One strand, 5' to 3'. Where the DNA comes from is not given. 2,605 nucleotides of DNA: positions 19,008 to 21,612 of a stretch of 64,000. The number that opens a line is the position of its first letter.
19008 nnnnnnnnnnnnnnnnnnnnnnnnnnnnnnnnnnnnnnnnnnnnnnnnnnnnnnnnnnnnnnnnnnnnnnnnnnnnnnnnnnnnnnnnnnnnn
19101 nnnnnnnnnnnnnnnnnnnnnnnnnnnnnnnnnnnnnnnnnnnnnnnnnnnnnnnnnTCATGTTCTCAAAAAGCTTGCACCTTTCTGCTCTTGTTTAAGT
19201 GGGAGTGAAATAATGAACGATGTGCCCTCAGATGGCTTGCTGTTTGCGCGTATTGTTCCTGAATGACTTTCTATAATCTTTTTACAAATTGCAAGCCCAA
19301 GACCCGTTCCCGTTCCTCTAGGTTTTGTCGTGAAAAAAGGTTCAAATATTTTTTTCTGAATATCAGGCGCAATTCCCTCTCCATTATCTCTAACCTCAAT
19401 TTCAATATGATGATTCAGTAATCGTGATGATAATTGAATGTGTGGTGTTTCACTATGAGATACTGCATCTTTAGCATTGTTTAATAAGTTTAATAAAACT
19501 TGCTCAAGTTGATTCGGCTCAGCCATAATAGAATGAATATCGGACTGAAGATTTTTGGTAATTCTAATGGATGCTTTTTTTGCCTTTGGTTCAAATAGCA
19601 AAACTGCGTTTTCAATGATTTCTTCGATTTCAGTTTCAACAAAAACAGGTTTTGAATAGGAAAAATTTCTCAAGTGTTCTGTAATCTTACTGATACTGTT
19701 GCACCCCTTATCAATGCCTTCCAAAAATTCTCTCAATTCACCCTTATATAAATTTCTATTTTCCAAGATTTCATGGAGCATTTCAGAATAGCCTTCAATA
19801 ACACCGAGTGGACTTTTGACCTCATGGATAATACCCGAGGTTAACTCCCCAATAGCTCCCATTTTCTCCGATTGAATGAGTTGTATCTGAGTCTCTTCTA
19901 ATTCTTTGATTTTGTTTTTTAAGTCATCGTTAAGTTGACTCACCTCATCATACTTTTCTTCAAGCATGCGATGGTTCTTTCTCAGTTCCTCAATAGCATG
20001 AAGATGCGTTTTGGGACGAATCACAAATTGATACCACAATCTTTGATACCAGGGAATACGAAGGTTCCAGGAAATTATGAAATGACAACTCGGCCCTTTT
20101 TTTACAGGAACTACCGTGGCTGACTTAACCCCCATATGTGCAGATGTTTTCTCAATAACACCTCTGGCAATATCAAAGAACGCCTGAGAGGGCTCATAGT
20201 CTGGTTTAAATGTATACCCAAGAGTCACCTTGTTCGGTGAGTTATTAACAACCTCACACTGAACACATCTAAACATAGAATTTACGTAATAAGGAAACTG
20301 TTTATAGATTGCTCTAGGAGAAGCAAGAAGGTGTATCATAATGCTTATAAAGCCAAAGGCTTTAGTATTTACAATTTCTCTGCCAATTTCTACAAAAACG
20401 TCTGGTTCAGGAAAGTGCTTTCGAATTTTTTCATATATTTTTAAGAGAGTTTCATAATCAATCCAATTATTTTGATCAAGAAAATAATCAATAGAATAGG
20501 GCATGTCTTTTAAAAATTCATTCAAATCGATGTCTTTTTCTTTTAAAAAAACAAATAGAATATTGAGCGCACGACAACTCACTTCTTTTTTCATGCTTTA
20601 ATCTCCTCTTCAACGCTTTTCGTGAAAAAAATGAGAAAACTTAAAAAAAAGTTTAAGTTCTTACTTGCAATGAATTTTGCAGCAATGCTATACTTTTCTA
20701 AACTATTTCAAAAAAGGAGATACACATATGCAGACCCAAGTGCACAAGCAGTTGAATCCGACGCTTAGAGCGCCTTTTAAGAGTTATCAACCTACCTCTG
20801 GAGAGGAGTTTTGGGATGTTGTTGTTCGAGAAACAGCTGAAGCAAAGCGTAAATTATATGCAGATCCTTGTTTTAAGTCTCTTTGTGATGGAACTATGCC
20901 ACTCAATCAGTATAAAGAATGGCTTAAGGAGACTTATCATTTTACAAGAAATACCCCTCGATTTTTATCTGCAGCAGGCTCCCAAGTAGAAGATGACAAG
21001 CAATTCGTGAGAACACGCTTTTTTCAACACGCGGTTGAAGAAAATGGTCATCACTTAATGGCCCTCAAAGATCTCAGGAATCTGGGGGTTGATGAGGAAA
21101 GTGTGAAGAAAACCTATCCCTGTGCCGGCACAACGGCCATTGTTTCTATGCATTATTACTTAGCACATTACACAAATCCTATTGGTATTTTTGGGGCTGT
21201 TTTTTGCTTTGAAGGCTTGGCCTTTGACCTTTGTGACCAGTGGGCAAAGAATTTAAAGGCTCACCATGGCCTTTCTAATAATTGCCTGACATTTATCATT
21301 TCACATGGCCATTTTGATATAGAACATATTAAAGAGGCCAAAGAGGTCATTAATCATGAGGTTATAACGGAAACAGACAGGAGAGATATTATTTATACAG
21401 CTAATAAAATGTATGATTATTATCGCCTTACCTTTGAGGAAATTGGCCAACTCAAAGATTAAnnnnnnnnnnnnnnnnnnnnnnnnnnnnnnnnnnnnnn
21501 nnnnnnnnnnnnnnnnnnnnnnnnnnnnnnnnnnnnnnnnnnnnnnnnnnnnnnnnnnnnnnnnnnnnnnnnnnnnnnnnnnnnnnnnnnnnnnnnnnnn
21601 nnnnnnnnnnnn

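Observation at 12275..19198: Candidate acyl-ACP-based lipid or natural-product biosynthetic cluster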

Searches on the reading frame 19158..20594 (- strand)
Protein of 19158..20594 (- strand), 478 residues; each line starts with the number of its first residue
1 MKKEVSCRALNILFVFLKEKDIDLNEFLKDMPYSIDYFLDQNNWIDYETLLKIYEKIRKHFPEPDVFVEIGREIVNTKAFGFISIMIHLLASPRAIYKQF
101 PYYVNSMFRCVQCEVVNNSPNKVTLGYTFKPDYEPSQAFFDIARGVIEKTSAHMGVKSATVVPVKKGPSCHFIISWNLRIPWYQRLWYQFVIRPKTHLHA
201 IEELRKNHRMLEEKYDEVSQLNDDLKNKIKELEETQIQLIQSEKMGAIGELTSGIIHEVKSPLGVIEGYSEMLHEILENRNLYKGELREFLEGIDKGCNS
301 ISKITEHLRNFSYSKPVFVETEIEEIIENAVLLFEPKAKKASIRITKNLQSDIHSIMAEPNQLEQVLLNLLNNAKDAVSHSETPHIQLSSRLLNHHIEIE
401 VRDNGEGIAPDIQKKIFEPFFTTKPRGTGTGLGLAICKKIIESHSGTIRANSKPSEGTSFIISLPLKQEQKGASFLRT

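Call 4: search_protein_families(library=pfam, proteins=[window:19158-20594:-], max_evalue=0.01)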
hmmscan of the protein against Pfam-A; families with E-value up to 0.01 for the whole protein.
window:19158-20594:- (478 aa): 3 families
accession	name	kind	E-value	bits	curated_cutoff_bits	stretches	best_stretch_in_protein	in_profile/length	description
PF02518.31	HATPase_c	-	5.1e-30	104.6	26.4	1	360-467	3-110/111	Histidine kinase-, DNA gyrase B-, and HSP90-like ATPase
PF00512.31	HisKA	-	3e-08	34.1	26.9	1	249-312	3-61/66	His Kinase A (phospho-acceptor) domain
PF14501.12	HATPase_c_5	-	1.2e-05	25.6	22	1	362-453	5-91/102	GHKL domain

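Call 5: search_protein_families(library=ncbifam, proteins=[window:19158-20594:-], max_evalue=0.01)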
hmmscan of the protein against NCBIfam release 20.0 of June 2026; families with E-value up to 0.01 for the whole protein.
window:19158-20594:- (478 aa): 84 families (the best 25 are shown)
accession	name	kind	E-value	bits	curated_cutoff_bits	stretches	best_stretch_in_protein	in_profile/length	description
NF008468.0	PRK11360.1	equivalog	1.2e-60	205.5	646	1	229-471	377-613/616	two-component system sensor histidine kinase AtoS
NF007688.0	PRK10364.1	equivalog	3.1e-44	151.5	479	1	238-471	230-456/460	two-component system sensor histidine kinase ZraS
NF010411.0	PRK13837.1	equivalog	1.9e-43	148.6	647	1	226-473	428-682/828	two-component system VirA-like sensor kinase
NF052574.1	HisKinEspCMyxo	equivalog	5.9e-40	137.2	1200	1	232-469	401-640/785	serine histidine kinase EspC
NF038348.1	T2SS_HK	subfamily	2.4e-37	128.6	450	2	297-466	407-573/574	histidine kinase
NF046044.1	PnpS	equivalog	4.7e-35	121.3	400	1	255-465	177-390/390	two-component system histidine kinase PnpS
NF010076.0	PRK13557.1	subfamily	2.5e-34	118.6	631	1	238-471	153-399/540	histidine kinase famiy protein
NF041777.1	sens_FixL_Rhizob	equivalog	3.7e-34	118.2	850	1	231-468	245-483/485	sensor protein FixL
NF047466.1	hybrid_RR_LvrB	exception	1.9e-33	116.2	500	1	226-466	134-376/377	hybrid histidine kinase/response regulator LvrB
NF046026.1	HisKinCckACaul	equivalog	2.4e-33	115.2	1000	1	231-471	285-537/678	cell cycle histidine kinase CckA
NF046020.1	HisKinCckABruc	equivalog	2.2e-32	111.8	1000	1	236-471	468-712/868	cell cycle histidine kinase CckA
NF052573.1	HisKinEspAMyxo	equivalog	8.7e-31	106.7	1400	1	229-467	365-612/755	serine histidine kinase EspA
NF047497.1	HK_LIC_12097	equivalog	4.3e-30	104.7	500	1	228-466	133-366/367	LIC_12097 family sensor histidine kinase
NF047874.1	MASE3_PAS_HK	subfamily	4.4e-29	101.8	560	1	228-471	377-630/655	MASE3 domain-containing sensor histidine kinase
TIGR02956.1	TMAO_torS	equivalog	8.6e-29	100.2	676.5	1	320-471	536-687/967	TMAO reductase system sensor histidine kinase/response regulator TorS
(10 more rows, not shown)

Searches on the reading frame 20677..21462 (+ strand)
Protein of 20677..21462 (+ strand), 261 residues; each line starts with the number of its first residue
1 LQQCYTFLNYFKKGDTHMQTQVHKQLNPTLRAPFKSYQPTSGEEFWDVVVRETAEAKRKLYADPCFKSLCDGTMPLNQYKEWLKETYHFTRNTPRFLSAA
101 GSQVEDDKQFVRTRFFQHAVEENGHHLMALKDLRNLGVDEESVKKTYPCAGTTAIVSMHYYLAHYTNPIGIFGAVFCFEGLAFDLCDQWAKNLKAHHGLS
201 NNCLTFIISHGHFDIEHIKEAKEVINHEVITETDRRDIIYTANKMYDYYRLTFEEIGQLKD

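Call 4: search_protein_families(library=pfam, proteins=[window:20677-21462:+], max_evalue=0.01)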
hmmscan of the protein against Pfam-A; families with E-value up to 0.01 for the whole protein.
window:20677-21462:+ (261 aa): 2 families
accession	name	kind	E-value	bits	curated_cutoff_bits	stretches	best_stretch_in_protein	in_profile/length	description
PF14518.11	Haem_oxygenas_2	-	1.1e-23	84.4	28.9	1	80-249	1-176/177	Iron-containing redox enzyme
PF03070.21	TENA_THI-4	-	7.3e-10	39.4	22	1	66-177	17-127/210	TENA/THI-4/PQQC family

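Call 5: search_protein_families(library=ncbifam, proteins=[window:20677-21462:+], max_evalue=0.01)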
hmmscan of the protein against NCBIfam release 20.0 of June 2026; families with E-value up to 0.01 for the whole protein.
window:20677-21462:+ (261 aa): 1 family
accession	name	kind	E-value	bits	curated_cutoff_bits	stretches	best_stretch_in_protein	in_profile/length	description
TIGR04305.1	fol_rel_CADD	subfamily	1.3e-13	51.1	200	1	57-246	11-200/212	CADD family putative folate metabolism protein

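Call 80: search_solved_structures(query=window:20677-21462:+, max_evalue=0.01)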
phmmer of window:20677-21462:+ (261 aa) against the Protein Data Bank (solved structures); distinct sequences matched with E-value up to 0.01: 3.
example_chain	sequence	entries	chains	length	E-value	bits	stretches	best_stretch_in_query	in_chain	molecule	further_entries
3dde_A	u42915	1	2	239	9e-19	71.3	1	63-238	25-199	TENA/THI-4 protein, Domain of Unknown Function with a Heme Oxygenase-like Fold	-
1rcw_A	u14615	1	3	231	0.0034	20.2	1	70-235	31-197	CT610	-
8va9_A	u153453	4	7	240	0.0038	20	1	70-234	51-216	4-aminobenzoate synthase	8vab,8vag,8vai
